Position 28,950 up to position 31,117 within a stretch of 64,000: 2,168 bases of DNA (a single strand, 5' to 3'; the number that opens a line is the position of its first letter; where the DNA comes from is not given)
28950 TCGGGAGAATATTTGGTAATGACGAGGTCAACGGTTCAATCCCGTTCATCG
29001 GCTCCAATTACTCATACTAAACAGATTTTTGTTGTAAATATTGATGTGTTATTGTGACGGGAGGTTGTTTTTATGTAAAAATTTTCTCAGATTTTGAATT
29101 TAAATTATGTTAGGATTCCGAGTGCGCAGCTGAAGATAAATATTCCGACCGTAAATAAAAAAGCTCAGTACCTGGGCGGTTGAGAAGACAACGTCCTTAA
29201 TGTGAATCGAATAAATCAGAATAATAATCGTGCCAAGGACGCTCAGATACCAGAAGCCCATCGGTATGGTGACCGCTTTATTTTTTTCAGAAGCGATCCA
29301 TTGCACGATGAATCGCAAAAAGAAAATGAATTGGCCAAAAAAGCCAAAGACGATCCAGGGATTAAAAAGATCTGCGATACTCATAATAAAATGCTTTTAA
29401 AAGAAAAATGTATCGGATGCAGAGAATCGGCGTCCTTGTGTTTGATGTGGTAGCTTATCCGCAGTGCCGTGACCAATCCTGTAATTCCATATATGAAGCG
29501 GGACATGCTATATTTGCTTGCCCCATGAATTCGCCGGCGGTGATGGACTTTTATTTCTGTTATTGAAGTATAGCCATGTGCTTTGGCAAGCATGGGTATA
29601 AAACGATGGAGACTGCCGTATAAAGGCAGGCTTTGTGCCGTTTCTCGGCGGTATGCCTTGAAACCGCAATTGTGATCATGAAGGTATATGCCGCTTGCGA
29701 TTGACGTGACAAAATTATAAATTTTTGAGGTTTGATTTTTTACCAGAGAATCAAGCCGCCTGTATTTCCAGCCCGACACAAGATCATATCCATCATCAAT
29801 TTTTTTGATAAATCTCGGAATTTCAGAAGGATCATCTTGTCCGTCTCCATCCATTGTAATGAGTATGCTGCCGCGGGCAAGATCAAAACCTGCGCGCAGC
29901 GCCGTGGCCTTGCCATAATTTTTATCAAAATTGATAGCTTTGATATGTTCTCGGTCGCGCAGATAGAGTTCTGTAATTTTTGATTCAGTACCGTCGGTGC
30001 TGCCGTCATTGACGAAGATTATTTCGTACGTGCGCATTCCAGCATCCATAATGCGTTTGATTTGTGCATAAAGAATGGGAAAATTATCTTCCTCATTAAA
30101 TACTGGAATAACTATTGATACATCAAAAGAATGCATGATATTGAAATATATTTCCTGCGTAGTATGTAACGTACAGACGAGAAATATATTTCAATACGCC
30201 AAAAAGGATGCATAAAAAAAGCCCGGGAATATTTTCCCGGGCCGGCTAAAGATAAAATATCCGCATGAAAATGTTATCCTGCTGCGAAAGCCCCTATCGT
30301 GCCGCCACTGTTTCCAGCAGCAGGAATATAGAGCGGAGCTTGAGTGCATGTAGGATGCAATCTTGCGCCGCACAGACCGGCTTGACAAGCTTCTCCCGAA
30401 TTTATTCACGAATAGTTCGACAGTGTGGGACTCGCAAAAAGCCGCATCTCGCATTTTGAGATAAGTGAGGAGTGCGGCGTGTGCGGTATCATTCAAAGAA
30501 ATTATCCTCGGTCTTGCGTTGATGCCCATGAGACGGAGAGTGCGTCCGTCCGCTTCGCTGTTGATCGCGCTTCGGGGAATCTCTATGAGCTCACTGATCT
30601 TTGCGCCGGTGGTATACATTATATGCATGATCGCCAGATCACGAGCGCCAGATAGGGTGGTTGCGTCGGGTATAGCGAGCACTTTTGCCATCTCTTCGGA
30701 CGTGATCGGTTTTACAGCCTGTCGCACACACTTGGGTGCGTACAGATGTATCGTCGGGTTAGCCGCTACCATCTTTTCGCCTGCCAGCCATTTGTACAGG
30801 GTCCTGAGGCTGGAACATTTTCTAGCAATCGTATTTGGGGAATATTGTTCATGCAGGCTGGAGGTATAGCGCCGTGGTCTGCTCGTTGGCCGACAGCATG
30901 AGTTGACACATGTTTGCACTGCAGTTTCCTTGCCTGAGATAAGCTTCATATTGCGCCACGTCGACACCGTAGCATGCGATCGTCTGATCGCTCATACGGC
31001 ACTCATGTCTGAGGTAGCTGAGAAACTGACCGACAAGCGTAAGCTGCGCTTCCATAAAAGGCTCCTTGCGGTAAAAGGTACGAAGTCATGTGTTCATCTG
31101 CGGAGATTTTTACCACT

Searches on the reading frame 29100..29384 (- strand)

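Call 66: search_protein_families(library=pfam, proteins=[window:29100-29384:-], max_evalue=0.01)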
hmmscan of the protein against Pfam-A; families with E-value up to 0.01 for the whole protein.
window:29100-29384:- (94 aa): 1 family
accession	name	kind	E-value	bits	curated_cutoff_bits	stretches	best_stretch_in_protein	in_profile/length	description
PF07578.16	LAB_N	-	2e-26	92.3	26.7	1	14-83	2-71/71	Lipid A Biosynthesis N-terminal domain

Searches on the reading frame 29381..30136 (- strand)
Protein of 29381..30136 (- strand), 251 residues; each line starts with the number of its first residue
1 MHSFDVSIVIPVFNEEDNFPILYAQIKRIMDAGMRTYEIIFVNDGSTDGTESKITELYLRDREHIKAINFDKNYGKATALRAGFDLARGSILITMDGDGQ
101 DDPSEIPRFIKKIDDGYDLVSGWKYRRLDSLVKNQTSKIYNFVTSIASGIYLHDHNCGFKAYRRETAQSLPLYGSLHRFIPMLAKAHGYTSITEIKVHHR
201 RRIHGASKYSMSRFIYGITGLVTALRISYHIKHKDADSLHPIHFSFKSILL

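Call 66: search_protein_families(library=pfam, proteins=[window:29381-30136:-], max_evalue=0.01)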
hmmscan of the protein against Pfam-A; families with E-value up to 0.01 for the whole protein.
window:29381-30136:- (251 aa): 2 families
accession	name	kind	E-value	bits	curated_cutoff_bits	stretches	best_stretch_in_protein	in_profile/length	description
PF00535.33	Glycos_transf_2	-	1.3e-29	103.7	23.3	1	7-166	1-163/168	Glycosyl transferase family 2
PF10111.15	Glyco_tranf_2_2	-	2.8e-06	27.4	27.3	1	7-99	1-92/276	Glycosyltransferase like family 2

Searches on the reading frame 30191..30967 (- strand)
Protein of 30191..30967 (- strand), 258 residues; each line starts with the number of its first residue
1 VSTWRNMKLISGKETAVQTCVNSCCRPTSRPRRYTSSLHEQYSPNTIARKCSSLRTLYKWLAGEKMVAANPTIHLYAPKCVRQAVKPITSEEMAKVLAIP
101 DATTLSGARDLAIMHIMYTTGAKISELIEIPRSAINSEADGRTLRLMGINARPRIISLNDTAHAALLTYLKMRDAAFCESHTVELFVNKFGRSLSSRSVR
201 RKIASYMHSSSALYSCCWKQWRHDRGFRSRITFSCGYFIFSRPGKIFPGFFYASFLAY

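Call 66: search_protein_families(library=pfam, proteins=[window:30191-30967:-], max_evalue=0.01)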
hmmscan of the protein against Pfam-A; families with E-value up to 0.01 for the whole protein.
window:30191-30967:- (258 aa): 2 families
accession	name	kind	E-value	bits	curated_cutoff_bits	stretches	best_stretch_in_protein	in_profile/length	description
PF00589.27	Phage_integrase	-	2.2e-08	34.5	27.1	1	88-207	3-118/172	Phage integrase family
PF02899.23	Phage_int_SAM_1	-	2.2e-05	25.1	22.3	1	32-65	49-83/83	Phage integrase, N-terminal SAM-like domain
